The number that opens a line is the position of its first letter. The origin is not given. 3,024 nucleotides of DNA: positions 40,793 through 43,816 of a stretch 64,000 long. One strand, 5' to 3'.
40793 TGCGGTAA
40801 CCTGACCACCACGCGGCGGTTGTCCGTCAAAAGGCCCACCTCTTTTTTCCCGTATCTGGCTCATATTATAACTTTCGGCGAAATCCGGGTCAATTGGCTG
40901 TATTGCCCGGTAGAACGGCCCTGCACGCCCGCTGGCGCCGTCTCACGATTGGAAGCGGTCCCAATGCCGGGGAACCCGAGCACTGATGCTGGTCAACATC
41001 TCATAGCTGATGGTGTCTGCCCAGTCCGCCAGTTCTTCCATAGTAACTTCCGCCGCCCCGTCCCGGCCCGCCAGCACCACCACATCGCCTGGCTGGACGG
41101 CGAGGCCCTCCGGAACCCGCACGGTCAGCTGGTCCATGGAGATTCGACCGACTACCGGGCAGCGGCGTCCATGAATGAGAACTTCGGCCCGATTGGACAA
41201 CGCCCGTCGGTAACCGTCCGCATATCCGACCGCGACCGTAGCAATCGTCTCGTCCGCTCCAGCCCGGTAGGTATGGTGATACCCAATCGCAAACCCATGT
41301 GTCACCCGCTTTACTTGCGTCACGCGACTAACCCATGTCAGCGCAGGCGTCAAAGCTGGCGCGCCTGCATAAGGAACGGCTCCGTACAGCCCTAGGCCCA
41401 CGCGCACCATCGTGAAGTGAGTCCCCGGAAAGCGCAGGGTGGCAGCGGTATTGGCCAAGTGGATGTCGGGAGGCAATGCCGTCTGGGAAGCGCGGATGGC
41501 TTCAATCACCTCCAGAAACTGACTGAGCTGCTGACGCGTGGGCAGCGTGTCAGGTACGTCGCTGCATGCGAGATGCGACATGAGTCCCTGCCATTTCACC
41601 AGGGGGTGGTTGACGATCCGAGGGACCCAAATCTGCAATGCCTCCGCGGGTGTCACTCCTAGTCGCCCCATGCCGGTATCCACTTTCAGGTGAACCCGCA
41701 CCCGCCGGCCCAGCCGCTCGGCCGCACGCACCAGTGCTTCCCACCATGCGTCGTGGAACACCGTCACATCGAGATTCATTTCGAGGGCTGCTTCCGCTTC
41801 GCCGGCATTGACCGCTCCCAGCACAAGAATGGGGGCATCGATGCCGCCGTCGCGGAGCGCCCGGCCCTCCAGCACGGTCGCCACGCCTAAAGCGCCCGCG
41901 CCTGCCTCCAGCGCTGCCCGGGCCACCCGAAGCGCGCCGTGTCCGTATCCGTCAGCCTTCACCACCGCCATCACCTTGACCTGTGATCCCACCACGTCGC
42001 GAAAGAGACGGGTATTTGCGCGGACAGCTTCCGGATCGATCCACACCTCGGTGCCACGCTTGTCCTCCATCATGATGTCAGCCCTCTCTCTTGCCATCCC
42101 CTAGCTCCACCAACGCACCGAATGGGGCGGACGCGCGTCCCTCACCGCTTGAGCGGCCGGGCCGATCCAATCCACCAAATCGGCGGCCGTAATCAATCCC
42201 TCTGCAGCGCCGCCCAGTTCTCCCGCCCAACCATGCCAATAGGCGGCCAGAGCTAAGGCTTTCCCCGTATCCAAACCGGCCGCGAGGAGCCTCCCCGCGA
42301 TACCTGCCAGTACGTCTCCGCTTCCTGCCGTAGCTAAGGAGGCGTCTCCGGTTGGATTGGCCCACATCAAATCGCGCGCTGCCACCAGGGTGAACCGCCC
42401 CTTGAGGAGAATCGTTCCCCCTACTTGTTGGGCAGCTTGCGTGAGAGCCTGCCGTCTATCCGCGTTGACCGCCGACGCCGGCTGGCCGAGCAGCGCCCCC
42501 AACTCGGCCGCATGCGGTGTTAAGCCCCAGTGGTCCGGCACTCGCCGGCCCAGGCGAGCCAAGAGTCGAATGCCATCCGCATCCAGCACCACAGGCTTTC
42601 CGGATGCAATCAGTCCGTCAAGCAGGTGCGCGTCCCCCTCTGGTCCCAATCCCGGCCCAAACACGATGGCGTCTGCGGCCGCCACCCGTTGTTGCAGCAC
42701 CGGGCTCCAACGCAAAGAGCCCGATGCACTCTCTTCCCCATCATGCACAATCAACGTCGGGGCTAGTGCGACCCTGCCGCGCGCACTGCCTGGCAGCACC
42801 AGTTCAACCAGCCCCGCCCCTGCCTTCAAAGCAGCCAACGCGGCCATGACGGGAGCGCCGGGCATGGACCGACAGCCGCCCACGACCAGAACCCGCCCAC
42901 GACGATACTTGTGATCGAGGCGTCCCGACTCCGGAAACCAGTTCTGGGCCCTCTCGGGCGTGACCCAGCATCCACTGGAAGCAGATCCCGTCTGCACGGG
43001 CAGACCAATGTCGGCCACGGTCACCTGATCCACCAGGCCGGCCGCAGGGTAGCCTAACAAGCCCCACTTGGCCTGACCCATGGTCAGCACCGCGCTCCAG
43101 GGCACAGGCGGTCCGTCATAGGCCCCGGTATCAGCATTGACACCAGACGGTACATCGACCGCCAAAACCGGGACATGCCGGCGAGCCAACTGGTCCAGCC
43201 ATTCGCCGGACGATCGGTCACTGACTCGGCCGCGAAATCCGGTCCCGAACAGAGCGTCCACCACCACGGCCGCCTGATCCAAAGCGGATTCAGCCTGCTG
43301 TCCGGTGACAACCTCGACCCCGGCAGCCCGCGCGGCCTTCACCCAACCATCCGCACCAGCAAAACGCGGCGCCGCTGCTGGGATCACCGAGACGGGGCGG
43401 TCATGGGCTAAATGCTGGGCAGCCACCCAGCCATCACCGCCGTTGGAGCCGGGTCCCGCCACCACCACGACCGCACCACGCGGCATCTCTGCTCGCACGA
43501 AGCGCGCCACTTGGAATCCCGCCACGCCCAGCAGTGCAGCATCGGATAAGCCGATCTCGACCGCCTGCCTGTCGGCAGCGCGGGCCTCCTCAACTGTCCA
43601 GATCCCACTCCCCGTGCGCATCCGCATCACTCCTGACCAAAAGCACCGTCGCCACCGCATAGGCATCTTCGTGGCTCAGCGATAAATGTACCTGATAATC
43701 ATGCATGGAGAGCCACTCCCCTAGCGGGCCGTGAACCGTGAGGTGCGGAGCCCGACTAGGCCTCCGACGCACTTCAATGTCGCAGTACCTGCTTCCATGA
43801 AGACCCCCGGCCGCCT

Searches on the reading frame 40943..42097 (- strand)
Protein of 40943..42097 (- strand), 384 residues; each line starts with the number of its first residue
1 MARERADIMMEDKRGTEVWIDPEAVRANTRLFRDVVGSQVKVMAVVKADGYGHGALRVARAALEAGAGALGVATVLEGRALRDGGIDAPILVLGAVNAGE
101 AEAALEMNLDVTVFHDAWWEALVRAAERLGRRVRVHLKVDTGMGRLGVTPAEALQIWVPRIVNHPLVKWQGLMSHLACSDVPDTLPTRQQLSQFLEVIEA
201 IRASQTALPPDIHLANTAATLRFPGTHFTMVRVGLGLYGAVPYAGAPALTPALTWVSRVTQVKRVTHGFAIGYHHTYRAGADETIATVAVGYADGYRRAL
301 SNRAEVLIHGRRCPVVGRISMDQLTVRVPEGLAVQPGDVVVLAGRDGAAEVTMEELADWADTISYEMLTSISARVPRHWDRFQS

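Call 20: search_protein_families(library=ncbifam, proteins=[window:40943-42097:-], max_evalue=0.01)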
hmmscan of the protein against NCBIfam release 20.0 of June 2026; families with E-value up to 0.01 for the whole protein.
window:40943-42097:- (384 aa): 10 families
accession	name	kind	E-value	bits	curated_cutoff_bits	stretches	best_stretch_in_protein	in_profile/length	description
TIGR00492.1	alr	equivalog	9.8e-107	357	168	1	16-378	3-366/369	alanine racemase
NF008897.0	PRK11930.1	equivalog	6.1e-89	299.1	804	1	13-377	457-817/822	bifunctional UDP-N-acetylmuramoyl-tripeptide:D-alanyl-D-alanine ligase/alanine racemase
NF033131.1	vanT-G-Cterm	exception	1.1e-84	284.4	460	1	20-377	7-366/368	serine racemase VanT catalytic subunit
NF002970.2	PRK03646.1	exception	2.4e-51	174.9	600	1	17-376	6-352/356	catabolic alanine racemase DadX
NF009879.0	PRK13340.1-4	subfamily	9.9e-51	172.8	434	1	20-378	46-403/406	alanine racemase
NF033132.1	vanT-CELN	equivalog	9.9e-46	156.5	900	1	20-377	344-695/697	membrane-bound serine racemase VanT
NF000792.0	PRK00053.2-3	equivalog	5.6e-43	147.5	384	1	20-379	8-358/360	alanine racemase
NF000791.0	PRK00053.2-2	equivalog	1.4e-38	133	218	1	17-378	3-338/340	alanine racemase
NF033133.1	vanT-L-cat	exception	8.4e-34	117.4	750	1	23-374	15-360/366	serine racemase VanT-L catalytic subunit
NF040742.1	racem_Orr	exception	0.0095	15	480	0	20-203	6-183/351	ornithine racemase Orr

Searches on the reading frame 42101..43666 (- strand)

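Call 20: search_protein_families(library=ncbifam, proteins=[window:42101-43666:-], max_evalue=0.01)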
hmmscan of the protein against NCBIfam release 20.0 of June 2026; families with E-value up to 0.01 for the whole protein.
window:42101-43666:- (521 aa): 6 families
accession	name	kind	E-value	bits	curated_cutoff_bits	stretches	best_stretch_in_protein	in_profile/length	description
TIGR00196.1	yjeF_cterm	hypoth_equivalog_domain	8.4e-57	192.6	129.85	1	238-503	6-273/277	NAD(P)H-hydrate dehydratase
NF007856.0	PRK10565.1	equivalog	3.4e-51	174.5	703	1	21-497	16-490/510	bifunctional ADP-dependent NAD(P)H-hydrate dehydratase/NAD(P)H-hydrate epimerase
TIGR00197.1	yjeF_nterm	hypoth_equivalog_domain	1.3e-33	116.3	88.6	1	26-223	7-205/206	NAD(P)H-hydrate epimerase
TIGR03168.1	1-PFK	subfamily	0.00013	21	216.4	1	338-475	139-275/305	hexose kinase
TIGR03828.1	pfkB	equivalog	0.00028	20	292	1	338-475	139-275/305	1-phosphofructokinase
NF006830.1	PRK09355.1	equivalog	0.0084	15.5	180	0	397-485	139-228/263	hydroxyethylthiazole kinase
